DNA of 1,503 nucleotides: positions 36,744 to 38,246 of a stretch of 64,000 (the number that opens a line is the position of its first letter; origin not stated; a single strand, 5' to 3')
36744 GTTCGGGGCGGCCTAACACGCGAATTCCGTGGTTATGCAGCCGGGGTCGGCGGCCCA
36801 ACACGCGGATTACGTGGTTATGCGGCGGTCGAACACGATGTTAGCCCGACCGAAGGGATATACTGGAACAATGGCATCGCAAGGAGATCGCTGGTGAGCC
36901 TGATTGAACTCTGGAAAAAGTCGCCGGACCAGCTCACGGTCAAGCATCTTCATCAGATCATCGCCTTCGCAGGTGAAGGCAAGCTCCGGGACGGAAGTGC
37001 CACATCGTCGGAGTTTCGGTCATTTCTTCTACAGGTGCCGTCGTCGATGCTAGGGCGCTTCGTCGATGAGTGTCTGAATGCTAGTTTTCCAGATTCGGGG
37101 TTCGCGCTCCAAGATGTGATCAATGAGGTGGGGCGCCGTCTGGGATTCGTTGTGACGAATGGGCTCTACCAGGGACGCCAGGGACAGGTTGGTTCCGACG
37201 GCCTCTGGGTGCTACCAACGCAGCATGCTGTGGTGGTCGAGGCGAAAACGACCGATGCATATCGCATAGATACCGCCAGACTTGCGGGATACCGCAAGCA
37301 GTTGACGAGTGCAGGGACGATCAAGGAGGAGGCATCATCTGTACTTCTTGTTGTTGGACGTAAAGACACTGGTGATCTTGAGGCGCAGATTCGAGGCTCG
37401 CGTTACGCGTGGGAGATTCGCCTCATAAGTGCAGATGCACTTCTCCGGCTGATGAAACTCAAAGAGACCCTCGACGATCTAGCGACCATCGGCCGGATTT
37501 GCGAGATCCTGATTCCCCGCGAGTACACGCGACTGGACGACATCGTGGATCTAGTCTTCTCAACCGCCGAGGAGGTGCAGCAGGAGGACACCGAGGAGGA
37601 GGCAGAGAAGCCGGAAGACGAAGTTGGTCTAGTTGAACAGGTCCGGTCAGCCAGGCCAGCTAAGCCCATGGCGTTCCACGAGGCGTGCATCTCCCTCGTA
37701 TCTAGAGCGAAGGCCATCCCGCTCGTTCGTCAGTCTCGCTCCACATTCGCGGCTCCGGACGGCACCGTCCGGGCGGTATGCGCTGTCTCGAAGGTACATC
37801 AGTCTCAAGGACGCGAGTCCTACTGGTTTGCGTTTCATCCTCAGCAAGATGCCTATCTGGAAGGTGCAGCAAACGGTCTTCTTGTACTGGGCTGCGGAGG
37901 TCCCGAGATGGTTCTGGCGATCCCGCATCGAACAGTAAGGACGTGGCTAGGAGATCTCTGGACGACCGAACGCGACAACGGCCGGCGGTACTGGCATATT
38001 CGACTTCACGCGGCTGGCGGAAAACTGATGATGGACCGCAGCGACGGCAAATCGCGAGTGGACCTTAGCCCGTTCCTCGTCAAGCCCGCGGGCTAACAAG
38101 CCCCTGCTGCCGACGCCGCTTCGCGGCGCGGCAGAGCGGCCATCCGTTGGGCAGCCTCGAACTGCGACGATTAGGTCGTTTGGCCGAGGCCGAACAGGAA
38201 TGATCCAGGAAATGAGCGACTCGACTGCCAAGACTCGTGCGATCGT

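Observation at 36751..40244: Lower-GC nuclease island: PD-(D/E)xK protein, HEAT-Mrr fusion and an Rpn-family nuclease (candidate defence cassette)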

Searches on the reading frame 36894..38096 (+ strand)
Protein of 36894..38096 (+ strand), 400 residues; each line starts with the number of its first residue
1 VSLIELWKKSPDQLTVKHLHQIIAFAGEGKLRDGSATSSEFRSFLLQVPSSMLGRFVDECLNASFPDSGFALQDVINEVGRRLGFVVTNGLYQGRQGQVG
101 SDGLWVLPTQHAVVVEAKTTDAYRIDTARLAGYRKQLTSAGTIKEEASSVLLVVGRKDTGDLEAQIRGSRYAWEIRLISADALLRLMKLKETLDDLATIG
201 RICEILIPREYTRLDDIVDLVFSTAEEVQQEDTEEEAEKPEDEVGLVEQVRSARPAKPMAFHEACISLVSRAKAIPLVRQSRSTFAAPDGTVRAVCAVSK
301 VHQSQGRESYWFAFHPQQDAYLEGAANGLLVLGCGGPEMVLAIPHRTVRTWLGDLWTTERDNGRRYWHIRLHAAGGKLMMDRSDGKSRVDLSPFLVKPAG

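Call 4: search_protein_families(library=pfam, proteins=[window:36894-38096:+], max_evalue=1)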
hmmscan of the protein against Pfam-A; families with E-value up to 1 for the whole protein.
window:36894-38096:+ (400 aa): 0 families

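Call 5: search_protein_families(library=padloc, proteins=[window:36894-38096:+], max_evalue=1)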
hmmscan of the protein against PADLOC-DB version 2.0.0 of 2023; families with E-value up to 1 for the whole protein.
window:36894-38096:+ (400 aa): 1 family
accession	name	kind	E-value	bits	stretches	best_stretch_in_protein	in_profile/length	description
PDLC04986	PDC-S28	-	0.024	11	1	73-121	674-719/831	-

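Call 6: search_protein_families(library=ncbifam, proteins=[window:36894-38096:+], max_evalue=1)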
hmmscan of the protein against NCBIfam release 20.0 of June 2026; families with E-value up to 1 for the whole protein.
window:36894-38096:+ (400 aa): 0 families

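Call 7: find_homologous_proteins(query=window:36894-38096:+)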
Query window:36894-38096:+ (400 aa): 2829 proteins with E <= 0.001 among 8000 candidates; the best 120 are listed.
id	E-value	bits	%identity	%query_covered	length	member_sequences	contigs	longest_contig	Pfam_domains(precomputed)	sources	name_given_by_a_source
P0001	2.3e-265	898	100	100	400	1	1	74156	-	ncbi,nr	ncbi:MAG: hypothetical protein HY909_03385 [Deltaproteobacteria bacterium]|nr:hypothetical protein [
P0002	9.8e-175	599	68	99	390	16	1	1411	-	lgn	-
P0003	3.3e-171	588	67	99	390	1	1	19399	-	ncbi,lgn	-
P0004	4.2e-168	577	65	99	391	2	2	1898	-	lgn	-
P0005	6.9e-168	577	65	99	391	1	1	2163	-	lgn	-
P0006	7.5e-167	573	65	99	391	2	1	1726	-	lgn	-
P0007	4.0e-161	554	64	99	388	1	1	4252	-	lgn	-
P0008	1.8e-160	552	61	99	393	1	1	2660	-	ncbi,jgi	jgi:hypothetical protein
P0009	3.0e-159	548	61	99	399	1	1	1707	-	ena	-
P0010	2.5e-158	545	61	99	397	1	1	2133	-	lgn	-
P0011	1.2e-153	530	60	99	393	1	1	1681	-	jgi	jgi:hypothetical protein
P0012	2.2e-149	516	67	86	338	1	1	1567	-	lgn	-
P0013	3.4e-146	505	57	99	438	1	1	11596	-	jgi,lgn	-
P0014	1.7e-145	503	56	100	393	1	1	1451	-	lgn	-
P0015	5.0e-144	498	57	99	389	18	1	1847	-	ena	-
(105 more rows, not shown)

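Call 8: search_solved_structures(query=window:36894-38096:+, max_evalue=10, show_alignments=2)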
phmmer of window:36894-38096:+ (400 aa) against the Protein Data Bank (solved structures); distinct sequences matched with E-value up to 10: 6.
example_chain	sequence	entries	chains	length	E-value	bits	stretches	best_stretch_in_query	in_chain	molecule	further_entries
1ais_B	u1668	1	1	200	0.17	14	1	176-305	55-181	PROTEIN (TRANSCRIPTION INITIATION FACTOR IIB)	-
1d3u_B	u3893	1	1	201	0.17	14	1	176-305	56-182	TRANSCRIPTION INITIATION FACTOR IIB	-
6r6k_A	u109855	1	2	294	0.53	12.4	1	146-210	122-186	ABC transporter substrate-binding protein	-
5o9z_I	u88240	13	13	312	0.59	12.2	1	183-251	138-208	Pre-mRNA-splicing factor 38A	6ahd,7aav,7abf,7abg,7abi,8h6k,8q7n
4rza_A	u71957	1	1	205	4.5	9.3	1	182-242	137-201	Pre-mRNA-splicing factor 38A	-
6vy1_A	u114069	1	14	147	6.4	8.8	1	119-239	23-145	Prefoldin subunit alpha 2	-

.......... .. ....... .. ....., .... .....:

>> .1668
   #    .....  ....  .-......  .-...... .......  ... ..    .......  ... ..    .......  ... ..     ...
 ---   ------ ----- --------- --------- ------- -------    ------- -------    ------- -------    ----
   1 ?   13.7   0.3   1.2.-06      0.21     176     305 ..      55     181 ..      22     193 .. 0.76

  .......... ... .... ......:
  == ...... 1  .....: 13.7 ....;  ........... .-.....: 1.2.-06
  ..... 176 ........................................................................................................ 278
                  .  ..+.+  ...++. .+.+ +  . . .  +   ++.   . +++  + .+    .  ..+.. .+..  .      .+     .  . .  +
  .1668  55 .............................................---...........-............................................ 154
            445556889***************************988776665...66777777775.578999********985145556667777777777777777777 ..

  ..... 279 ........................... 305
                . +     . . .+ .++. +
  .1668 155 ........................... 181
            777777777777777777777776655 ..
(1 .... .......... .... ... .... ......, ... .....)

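Call 16: find_related_loci(query=A1, collection=genome_contigs, flank=8000)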
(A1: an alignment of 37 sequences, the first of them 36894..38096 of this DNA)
Query A1 (400 aa) in genome_contigs; peptide patterns used: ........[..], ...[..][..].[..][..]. (x = any residue, [..] = any of these).
355 stretches matched a pattern; 280 encode a relative of the query (tblastn E <= 1e-3); the best 80 are kept; 80 distinct loci.
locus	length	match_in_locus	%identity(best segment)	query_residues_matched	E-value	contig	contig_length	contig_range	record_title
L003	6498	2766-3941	55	2-396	7e-147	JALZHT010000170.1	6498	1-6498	MAG: Acidobacteriota bacterium isolate SON bin9 SC8834_NODE_598_length_6498_cov_1.876942, whole genome shotgun sequence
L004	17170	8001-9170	56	1-394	1e-143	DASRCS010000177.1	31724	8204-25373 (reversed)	MAG TPA_asm: Pyrinomonadaceae bacterium isolate SMAG_U9959 k141_521557, whole genome shotgun sequence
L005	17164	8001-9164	56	1-396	9e-144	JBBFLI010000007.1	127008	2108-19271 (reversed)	MAG: Desulfobacterales bacterium isolate Uz-U4-21 NODE_7_length_127008_cov_7.598814, whole genome shotgun sequence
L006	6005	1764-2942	54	1-396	3e-141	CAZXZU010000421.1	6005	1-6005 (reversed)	MAG TPA_asm: uncultured Heliomicrobium sp. isolate binchicken_co248_361 genome assembly, contig: NODE_22460_length_6005_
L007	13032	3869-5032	55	1-396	1e-140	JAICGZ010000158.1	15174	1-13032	MAG: Pyrinomonadaceae bacterium isolate CK_bin.38 k141_1038046_length_15174_cov_20.2180, whole genome shotgun sequence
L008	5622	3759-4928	55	1-396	1e-140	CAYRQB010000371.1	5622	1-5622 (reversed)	MAG TPA_asm: uncultured Heliomicrobium sp. isolate SRP287453_co1_6 genome assembly, contig: NODE_28378_length_5622_cov_6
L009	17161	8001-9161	54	1-396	3e-138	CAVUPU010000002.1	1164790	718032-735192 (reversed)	MAG: uncultured Acidobacteriota bacterium isolate MFD06229.bin.2.137 genome assembly, contig: contig_12578, whole genome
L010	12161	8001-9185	52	1-399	2e-134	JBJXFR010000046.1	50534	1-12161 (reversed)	MAG: Blastocatellia bacterium isolate F1F2.bin.427 k127_7213268, whole genome shotgun sequence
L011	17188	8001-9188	50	1-396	7e-134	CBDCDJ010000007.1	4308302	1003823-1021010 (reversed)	MAG: Trueperaceae bacterium isolate 7af9cdce-302c-49a7-94c6-3b6834795d20 genome assembly, contig: contig_7, whole genome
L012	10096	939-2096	54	1-396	4e-133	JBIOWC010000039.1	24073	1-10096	MAG: Blastocatellia bacterium isolate MAG092 k127_1176227, whole genome shotgun sequence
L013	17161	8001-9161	50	1-396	3e-133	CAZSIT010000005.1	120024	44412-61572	MAG TPA_asm: uncultured Ignavibacteria bacterium isolate SRP119689_co1_142 genome assembly, contig: NODE_123_length_1200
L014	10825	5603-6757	50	1-397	3e-132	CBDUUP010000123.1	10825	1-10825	MAG TPA_asm: uncultured Anaerolineales bacterium isolate SRR22302368_binner13_Refined_76 genome assembly, contig: ERZ257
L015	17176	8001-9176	51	1-397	8e-132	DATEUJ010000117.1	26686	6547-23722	MAG TPA_asm: Anaerolineae bacterium isolate SMAG_U8338 k141_1474895, whole genome shotgun sequence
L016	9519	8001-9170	49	1-396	1e-131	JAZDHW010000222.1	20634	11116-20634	MAG: Pseudomonadota bacterium isolate MEGAHIT-group-0.359 k141_10171708, whole genome shotgun sequence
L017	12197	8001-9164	52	1-394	1e-130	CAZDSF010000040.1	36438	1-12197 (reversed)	MAG TPA_asm: uncultured Anaerolineales bacterium isolate binchicken_co26_174 genome assembly, contig: NODE_1716_length_3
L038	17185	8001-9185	47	1-398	1e-122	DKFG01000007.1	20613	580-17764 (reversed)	MAG TPA_asm: Geobacter sp. UBA6802 UBA6802_contig_20668, whole genome shotgun sequence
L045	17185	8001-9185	46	1-396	1e-121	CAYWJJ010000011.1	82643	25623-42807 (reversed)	MAG TPA_asm: uncultured Geobacter sp. isolate SRP302447_co2_181 genome assembly, contig: NODE_933_length_82643_cov_25.33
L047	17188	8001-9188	44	2-397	2e-119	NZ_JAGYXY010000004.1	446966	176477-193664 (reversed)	Alistipes montrealensis strain kh20 scaffold4_length_446966, whole genome shotgun sequence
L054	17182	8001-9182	48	1-397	7e-119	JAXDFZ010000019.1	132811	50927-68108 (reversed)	MAG: Blastocatellia bacterium isolate BP_49 scaffold_1313692, whole genome shotgun sequence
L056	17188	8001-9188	44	2-397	8e-119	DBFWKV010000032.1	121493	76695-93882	MAG TPA_asm: Alistipes sp. isolate MAG7864 contig32, whole genome shotgun sequence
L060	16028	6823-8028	48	1-396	1e-118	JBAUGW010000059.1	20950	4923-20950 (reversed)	MAG: Pyrinomonadaceae bacterium isolate MFD03269_ilm_asm_bin25 k127_50864, whole genome shotgun sequence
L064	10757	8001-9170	47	1-400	7e-118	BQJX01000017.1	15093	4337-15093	MAG: Gemmatimonadota bacterium DHS20C21 DNA, sequence017, whole genome shotgun sequence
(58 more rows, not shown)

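Call 24: search_protein_families(library=pfam, alignment_id=A2, max_evalue=0.00001)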
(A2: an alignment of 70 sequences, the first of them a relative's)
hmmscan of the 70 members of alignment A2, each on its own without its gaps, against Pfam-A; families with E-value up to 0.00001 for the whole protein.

A. member 1, L004:6178-7974:+ (599 aa): 4 families
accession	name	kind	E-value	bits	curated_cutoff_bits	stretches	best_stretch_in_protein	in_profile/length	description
PF00009.33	GTP_EFTU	-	2.1e-56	191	26.5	1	4-183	1-187/188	Elongation factor Tu GTP binding domain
PF06421.17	LepA_C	-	3.8e-50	168.9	29.7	1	490-596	1-107/107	GTP-binding protein LepA C-terminus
PF00679.30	EFG_C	-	4.4e-18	65.5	27.9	1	401-487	2-87/89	Elongation factor G C-terminus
PF03144.31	GTP_EFTU_D2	-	1.6e-09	38.4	30.3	1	207-277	1-73/73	Elongation factor Tu domain 2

B. families by the number of members that match (of 70 scanned): 71 families (the first 25 are shown)
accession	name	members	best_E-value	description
PF13507.12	GATase_5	3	2.8e-45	CobB/CobQ-like glutamine amidotransferase domain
PF03852.21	Vsr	3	2.8e-34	DNA mismatch endonuclease Vsr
PF01965.30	DJ-1_PfpI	3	6.3e-09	DJ-1/PfpI family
PF07685.20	GATase_3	3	1.2e-07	CobB/CobQ-like glutamine amidotransferase domain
PF00158.32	Sigma54_activat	2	2.1e-74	Sigma-54 interaction domain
PF17757.6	UvrB_inter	2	3.4e-32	UvrB interaction domain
PF25601.1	AAA_lid_14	2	3.6e-29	AAA+ ATPase lid domain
PF12344.14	UvrB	2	1.2e-24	Ultra-violet resistance protein B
PF00271.37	Helicase_C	2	3.6e-21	Helicase conserved C-terminal domain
PF14532.12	Sigma54_activ_2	2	1.1e-20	Sigma-54 interaction domain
PF02954.25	HTH_8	2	7.5e-15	Bacterial regulatory protein, Fis family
PF04851.21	ResIII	2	2.6e-14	Type III restriction enzyme, res subunit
PF01637.24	ATPase_2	2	4.1e-12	ATPase domain predominantly from Archaea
PF07728.20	AAA_5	2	2.3e-09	AAA domain (dynein-related subfamily)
PF18024.7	HTH_50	2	2.9e-08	Helix-turn-helix domain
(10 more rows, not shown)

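Call 25: search_protein_families(library=pfam, alignment_id=A3, max_evalue=0.00001)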
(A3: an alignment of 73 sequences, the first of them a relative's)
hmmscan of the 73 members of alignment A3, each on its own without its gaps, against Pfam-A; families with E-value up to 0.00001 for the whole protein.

A. member 1, L003:4062-5702:+ (547 aa): 2 families
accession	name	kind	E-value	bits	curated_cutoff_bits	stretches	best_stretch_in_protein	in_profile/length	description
PF07719.23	TPR_2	-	7e-10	38.7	27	0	55-84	4-33/34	Tetratricopeptide repeat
PF13181.12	TPR_8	-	4.4e-06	26.9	25.7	0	260-275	8-23/34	Tetratricopeptide repeat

B. families by the number of members that match (of 73 scanned): 74 families (the first 25 are shown)
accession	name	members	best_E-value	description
PF13520.12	AA_permease_2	2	7.7e-60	Amino acid permease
PF00324.27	AA_permease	2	1.2e-31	Amino acid permease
PF03852.21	Vsr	2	5.6e-24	DNA mismatch endonuclease Vsr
PF09217.15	EcoRII-N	2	4e-21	Restriction endonuclease EcoRII, N-terminal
PF13589.12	HATPase_c_3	2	2.9e-16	Histidine kinase-, DNA gyrase B-, and HSP90-like ATPase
PF18480.7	DUF5615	2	7.4e-16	Domain of unknown function (DUF5615)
PF01909.29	NTP_transf_2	2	1.1e-14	Nucleotidyltransferase domain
PF02518.31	HATPase_c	2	1.3e-13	Histidine kinase-, DNA gyrase B-, and HSP90-like ATPase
PF18765.7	Polbeta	2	5.3e-12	Polymerase beta, Nucleotidyltransferase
PF00342.24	PGI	1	1.7e-244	Phosphoglucose isomerase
PF00171.27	Aldedh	1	9.7e-157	Aldehyde dehydrogenase family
PF00871.23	Acetate_kinase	1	4.9e-115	Acetokinase family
PF13310.11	Virulence_RhuM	1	1.7e-113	Virulence protein RhuM family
PF13561.12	adh_short_C2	1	7.6e-66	Enoyl-(Acyl carrier protein) reductase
PF01380.27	SIS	1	2.7e-65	SIS domain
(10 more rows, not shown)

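Call 26: predict_structure(alignment_id=A1)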
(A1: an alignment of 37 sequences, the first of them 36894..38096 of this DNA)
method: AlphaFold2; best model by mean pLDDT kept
length: 400 residues; sequences in the alignment: 37
mean_pLDDT: 84.8   pTM: 0.75
mean pLDDT of the five models: 84.8, 84.0, 84.0, 82.3, 81.2
residues with pLDDT >= 90: 220; 70-90: 121; 50-70: 30; < 50: 29
segments of 3 or more residues with pLDDT < 50: 230-257
pLDDT, mean of each block of 10 residues (from residue 1): 87 91 90 91 93 94 88 96 92 72 92 91 78 90 93 83 85 89 90 77 81 65 58 42 39 48 93 91 90 95 91 93 95 94 97 93 89 94 91 88
secondary structure, 60 per line:
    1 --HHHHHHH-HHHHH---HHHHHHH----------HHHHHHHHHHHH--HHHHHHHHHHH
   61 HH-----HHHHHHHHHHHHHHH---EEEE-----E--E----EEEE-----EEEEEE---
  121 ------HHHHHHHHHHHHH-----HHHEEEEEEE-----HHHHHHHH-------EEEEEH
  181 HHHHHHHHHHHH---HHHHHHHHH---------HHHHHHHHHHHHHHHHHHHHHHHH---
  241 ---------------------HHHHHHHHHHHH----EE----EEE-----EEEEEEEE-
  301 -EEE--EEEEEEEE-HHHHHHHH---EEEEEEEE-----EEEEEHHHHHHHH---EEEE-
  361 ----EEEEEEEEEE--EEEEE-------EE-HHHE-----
elements in order: H3-9 H11-15 H19-25 H36-47 H50-62 H68-82 E86-89 E103-106 E112-117 H127-139 E148-154 H160-167 E175-179 H180-192 H196-204 H214-237 H262-273 E284-286 E292-299 E302-304 E307-314 H316-323 E327-334 E340-344 H345-352 E356-359 E365-374 E377-381

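Call 29: fold_search(model_id=the predicted structure, library=pdb)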
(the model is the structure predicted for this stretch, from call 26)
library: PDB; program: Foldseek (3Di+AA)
matches with E <= 10: 401; with E <= 0.001: 7
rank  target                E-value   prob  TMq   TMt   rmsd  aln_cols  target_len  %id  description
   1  5lhc_B                2.9e-05  1.00  0.32  0.23  10.6       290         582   11  The structure of D456A mutant of Nt.BspD6I nicking endonuclease at 0.24 nm resolution . (released 2017-08-16)
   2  5liq_B                6.5e-05  1.00  0.30  0.22  11.3       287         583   12  The structure of C160S,C508S,C578S mutant of Nt.BspD6I nicking endonuclease at 0.185 nm resolution . (released 2017-08-02)
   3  5lhc_A                6.9e-05  1.00  0.30  0.22  11.0       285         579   12  The structure of D456A mutant of Nt.BspD6I nicking endonuclease at 0.24 nm resolution . (released 2017-08-16)
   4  2ewf                  1.3e-04  1.00  0.32  0.23  10.6       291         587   12  Crystal structure of the site-specific DNA nickase N.BspD6I (released 2006-11-21)
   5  5liq_A                4.2e-04  1.00  0.32  0.23  10.9       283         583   12  The structure of C160S,C508S,C578S mutant of Nt.BspD6I nicking endonuclease at 0.185 nm resolution . (released 2017-08-02)
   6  6qnz_A                4.4e-04  1.00  0.31  0.23  11.0       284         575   12  Crystal structure of the site-specific DNA nickase N.BspD6I E418A Mutant (released 2020-03-04)
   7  6qnz_B                5.9e-04  1.00  0.30  0.23  11.0       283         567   11  Crystal structure of the site-specific DNA nickase N.BspD6I E418A Mutant (released 2020-03-04)
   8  3bm3_B                1.6e-02  0.72  0.20  0.27  13.0       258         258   10  Restriction endonuclease PspGI-substrate DNA complex (released 2008-09-16)
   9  9nxx_D                1.9e-02  0.63  0.19  0.20  18.7       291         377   12  LmuA_conformation 1 (released 2025-12-17)
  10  3bm3_A                2.4e-02  0.60  0.19  0.27  13.5       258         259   10  Restriction endonuclease PspGI-substrate DNA complex (released 2008-09-16)
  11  4qbn_A                3.0e-02  0.92  0.16  0.52   7.2       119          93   18  VRR_NUC domain (released 2014-09-10)
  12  9qcc_M                8.4e-02  0.69  0.19  0.19   8.2       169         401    9  Activated XauSPARDA filament assembly with bound dsDNA substrate (released 2025-12-17)
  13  8gh6_A                1.1e-01  0.72  0.17  0.08  10.2       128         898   11  Bombyx mori R2 retrotransposon initiating target-primed reverse transcription (released 2023-04-05)
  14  7vba_E                1.1e-01  0.38  0.16  0.27  11.2       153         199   11  Structure of the pre state human RNA Polymerase I Elongation Complex (released 2022-02-16)
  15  2vld_B                1.1e-01  0.87  0.20  0.31   5.5       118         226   18  crystal structure of a repair endonuclease from Pyrococcus abyssi (released 2009-05-19)
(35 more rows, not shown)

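Call 32: search_solved_structures(query=A1, max_evalue=10, show_alignments=3)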
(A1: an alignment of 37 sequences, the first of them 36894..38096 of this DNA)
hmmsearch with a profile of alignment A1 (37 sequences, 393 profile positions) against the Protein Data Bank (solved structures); distinct sequences matched with E-value up to 10: 1.
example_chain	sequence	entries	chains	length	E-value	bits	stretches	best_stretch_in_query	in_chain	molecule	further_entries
3a0r_A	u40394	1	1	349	0.42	12.5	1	186-229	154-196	Sensor protein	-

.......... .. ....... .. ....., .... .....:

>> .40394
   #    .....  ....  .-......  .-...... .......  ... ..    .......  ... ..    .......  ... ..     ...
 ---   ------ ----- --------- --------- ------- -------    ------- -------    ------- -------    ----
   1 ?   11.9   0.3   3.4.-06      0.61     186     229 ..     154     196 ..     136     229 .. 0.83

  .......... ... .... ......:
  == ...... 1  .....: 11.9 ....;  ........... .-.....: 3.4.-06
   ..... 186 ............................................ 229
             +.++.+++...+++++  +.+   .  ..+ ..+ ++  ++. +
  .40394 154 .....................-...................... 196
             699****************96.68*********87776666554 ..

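Call 41: search_protein_families(library=phrogs, proteins=[window:36894-38096:+], max_evalue=0.01)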
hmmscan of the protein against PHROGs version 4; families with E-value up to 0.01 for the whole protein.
window:36894-38096:+ (400 aa): 0 families

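Call 48: find_encoding_contigs(protein=P0001, flank=10000, max_places=3)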
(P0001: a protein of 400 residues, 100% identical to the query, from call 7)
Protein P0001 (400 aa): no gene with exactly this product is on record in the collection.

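Call 60: search_dna_similar(query=window:36894-38096:+, collection=plasmids, mode=protein, max_rows=25)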
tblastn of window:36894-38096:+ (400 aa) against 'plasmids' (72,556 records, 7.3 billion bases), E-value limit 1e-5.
Records with a match: 1; places in all: 1; records where one place covers at least 80% of the query: 0.
Best place of each record, by identity: <60% 1.
By first word of the organism name: Halalkalicoccus 1.
By predicted mobility (MOB-suite, as given by PLSDB): non-mobilizable 1.
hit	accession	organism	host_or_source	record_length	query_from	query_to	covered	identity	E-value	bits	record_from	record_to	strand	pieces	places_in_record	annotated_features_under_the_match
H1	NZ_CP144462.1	Halalkalicoccus sp. FCH27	cell culture,Salt lake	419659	47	106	15%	45.0%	1e-7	61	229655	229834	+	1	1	hypothetical protein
